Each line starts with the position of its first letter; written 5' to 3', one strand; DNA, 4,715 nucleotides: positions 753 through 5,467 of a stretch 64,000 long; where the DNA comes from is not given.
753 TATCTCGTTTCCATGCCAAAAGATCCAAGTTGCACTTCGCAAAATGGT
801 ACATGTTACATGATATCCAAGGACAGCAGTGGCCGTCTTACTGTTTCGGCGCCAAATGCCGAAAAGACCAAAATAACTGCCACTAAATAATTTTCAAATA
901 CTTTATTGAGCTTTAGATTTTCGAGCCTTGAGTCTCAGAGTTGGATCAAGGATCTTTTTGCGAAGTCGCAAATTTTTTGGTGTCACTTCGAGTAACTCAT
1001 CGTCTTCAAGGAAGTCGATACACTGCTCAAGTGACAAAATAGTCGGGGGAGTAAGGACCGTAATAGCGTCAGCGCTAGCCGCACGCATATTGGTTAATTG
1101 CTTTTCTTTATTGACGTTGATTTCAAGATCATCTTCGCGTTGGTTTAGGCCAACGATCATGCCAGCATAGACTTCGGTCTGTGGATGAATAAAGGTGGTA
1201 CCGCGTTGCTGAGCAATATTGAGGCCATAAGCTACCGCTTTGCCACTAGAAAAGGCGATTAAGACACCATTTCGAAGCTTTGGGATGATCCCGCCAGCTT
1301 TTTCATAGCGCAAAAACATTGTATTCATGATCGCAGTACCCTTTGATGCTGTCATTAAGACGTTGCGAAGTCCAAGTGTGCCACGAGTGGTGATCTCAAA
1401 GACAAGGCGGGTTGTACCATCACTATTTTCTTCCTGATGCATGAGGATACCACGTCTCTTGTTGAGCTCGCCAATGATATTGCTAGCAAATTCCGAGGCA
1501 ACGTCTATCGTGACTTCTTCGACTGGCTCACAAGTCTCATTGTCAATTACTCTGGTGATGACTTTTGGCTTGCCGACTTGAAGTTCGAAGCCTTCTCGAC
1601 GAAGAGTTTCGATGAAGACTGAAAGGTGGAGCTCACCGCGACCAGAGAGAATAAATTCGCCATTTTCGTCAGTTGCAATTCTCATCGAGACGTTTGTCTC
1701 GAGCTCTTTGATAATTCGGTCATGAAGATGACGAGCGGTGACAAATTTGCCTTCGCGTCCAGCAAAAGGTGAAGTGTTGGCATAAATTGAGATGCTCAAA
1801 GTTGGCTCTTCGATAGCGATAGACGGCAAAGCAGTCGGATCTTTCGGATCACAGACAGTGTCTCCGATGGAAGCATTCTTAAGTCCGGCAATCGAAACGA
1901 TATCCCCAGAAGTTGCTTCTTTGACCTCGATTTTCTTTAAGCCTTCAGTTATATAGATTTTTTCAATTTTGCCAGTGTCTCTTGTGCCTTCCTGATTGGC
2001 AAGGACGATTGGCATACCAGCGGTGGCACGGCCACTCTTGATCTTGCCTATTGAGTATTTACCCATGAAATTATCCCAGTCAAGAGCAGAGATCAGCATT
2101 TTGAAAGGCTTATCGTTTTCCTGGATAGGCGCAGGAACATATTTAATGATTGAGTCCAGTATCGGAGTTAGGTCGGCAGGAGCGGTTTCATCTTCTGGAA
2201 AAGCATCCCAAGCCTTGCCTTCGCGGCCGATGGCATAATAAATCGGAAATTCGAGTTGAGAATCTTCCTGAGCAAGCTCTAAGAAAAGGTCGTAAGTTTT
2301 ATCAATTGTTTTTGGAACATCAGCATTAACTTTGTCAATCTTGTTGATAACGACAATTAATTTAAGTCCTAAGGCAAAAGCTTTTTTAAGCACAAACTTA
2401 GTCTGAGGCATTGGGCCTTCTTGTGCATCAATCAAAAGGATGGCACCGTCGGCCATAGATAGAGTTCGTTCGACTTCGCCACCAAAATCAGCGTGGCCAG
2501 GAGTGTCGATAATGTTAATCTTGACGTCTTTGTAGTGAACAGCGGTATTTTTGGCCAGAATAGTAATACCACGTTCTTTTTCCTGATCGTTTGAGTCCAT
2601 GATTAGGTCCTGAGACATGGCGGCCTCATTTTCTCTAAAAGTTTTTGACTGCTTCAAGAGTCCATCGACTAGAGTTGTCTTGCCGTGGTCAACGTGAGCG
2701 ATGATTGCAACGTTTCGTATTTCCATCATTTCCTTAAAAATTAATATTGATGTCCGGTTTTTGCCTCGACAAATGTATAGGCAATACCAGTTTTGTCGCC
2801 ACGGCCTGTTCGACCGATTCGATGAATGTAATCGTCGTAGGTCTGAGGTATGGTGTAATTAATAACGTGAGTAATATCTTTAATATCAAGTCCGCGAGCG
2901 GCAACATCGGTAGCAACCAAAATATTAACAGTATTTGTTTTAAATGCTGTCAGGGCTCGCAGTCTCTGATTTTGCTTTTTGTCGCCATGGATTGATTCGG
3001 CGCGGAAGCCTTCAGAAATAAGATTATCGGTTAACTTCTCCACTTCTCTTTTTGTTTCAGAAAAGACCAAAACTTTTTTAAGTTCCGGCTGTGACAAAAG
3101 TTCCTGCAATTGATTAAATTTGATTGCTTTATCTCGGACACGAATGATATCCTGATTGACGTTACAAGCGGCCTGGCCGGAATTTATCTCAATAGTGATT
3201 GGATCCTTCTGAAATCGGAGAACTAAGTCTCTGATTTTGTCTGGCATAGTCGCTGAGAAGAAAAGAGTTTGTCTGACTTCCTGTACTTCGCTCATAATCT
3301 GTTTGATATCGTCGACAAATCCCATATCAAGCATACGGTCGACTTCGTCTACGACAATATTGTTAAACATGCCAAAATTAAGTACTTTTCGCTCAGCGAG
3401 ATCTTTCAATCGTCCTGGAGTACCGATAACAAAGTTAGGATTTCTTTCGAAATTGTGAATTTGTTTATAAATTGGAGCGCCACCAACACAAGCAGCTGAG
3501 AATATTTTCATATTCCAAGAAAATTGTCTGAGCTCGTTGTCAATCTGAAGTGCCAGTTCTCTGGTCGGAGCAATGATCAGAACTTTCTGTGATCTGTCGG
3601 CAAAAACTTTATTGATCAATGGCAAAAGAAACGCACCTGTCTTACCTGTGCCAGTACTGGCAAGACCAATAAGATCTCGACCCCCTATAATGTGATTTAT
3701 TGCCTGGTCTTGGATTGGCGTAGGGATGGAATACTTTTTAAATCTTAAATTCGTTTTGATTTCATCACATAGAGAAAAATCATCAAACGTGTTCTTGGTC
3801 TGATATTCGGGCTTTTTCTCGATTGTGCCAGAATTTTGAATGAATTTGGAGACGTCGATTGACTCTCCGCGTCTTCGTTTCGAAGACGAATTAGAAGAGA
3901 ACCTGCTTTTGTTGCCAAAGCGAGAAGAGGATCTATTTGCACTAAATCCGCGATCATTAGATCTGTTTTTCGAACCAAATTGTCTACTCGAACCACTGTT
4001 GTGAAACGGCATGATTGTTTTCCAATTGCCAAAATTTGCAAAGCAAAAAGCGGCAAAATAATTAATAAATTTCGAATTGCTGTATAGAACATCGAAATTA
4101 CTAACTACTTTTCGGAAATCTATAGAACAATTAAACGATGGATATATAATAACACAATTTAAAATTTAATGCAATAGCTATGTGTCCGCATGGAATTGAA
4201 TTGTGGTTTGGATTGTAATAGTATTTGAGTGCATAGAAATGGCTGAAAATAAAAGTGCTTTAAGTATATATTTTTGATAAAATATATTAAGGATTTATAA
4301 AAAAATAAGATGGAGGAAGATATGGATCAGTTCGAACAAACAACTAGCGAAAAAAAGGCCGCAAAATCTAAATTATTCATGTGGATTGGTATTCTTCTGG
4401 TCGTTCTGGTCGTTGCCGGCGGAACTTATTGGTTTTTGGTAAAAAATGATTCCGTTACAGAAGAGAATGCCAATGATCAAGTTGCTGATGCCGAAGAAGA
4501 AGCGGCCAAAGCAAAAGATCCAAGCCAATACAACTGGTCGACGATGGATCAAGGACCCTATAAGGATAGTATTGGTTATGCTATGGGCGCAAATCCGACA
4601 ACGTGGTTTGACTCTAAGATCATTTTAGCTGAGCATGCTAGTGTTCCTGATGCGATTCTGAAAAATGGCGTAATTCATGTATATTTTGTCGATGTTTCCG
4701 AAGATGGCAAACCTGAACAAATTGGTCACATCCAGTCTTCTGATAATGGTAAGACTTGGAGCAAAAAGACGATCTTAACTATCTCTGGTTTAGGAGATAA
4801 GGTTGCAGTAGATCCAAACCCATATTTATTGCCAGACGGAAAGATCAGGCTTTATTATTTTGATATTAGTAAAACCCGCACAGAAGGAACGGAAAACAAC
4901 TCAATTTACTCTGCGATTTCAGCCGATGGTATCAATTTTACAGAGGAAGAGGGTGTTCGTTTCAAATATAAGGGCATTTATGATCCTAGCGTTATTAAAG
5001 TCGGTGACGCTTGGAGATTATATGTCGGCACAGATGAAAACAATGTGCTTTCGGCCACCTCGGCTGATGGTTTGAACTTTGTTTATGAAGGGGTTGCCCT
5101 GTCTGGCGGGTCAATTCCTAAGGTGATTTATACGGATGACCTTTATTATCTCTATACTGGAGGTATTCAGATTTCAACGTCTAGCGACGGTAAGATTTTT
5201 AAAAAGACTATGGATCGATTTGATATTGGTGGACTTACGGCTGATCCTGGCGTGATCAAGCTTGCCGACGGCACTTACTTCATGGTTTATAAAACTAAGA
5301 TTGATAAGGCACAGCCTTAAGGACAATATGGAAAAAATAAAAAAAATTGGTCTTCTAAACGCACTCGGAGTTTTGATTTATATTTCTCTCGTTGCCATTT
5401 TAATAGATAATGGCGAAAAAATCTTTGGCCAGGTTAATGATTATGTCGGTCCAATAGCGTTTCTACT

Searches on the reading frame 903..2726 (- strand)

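Call 90: search_protein_families(library=pfam, proteins=[window:903-2726:-], max_evalue=0.001)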
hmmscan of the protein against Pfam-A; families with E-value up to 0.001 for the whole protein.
window:903-2726:- (607 aa): 7 families
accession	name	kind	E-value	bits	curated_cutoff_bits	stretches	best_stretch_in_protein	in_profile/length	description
PF00009.33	GTP_EFTU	-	3e-57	193.7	26.5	1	2-198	2-187/188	Elongation factor Tu GTP binding domain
PF21018.2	BipA_C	-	1.3e-43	147.6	23.8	1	486-594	1-109/110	TypA/BipA C-terminal domain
PF00679.30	EFG_C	-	2.6e-18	66.3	27.9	1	398-479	2-83/89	Elongation factor G C-terminus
PF22042.2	EF-G_D2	-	2.9e-11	43.8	27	1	207-293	1-83/84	Elongation factor G domain 2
PF03144.31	GTP_EFTU_D2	-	3.6e-09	37.3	30.3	1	222-292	1-73/73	Elongation factor Tu domain 2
PF14492.12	EFG_III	-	2.1e-06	28.1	27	1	334-385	21-74/75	Elongation Factor G, domain III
PF01926.29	MMR_HSR1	-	1.2e-05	25.8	21.9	1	6-129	2-113/113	50S ribosome-binding GTPase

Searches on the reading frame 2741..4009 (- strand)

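Call 90: search_protein_families(library=pfam, proteins=[window:2741-4009:-], max_evalue=0.001)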
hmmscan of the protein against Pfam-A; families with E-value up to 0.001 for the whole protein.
window:2741-4009:- (422 aa): 4 families
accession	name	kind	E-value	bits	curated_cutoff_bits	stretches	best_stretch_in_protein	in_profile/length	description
PF00270.35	DEAD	-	1.3e-46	158.8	26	1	97-261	1-166/167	DEAD/DEAH box helicase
PF00271.37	Helicase_C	-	4.6e-33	114.2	23.5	1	297-403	2-108/110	Helicase conserved C-terminal domain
PF04851.21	ResIII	-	8.9e-11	42.4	22.5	1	97-256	5-163/164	Type III restriction enzyme, res subunit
PF13245.12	AAA_19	-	0.00044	20.9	25.1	0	100-228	1-103/134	AAA domain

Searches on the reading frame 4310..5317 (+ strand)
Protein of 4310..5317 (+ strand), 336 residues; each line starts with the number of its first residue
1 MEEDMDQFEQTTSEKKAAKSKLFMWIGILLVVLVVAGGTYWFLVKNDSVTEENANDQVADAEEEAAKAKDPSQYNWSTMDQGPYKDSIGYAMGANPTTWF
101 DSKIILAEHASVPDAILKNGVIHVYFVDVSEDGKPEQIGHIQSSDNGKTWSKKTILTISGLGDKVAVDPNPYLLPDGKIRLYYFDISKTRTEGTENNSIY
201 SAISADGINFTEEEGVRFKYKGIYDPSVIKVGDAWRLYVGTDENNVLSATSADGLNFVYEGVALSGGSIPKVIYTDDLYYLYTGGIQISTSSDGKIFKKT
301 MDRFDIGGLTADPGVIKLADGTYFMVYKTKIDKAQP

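Call 90: search_protein_families(library=pfam, proteins=[window:4310-5317:+], max_evalue=0.001)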
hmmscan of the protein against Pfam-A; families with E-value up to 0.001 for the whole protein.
window:4310-5317:+ (336 aa): 2 families
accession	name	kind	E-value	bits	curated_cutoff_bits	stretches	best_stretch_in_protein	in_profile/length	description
PF13088.12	BNR_2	-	9.9e-05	22.3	31.4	1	119-207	61-146/277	BNR repeat-like domain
PF04616.20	Glyco_hydro_43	-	0.00033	20.5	32.2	0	113-209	70-161/288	Glycosyl hydrolases family 43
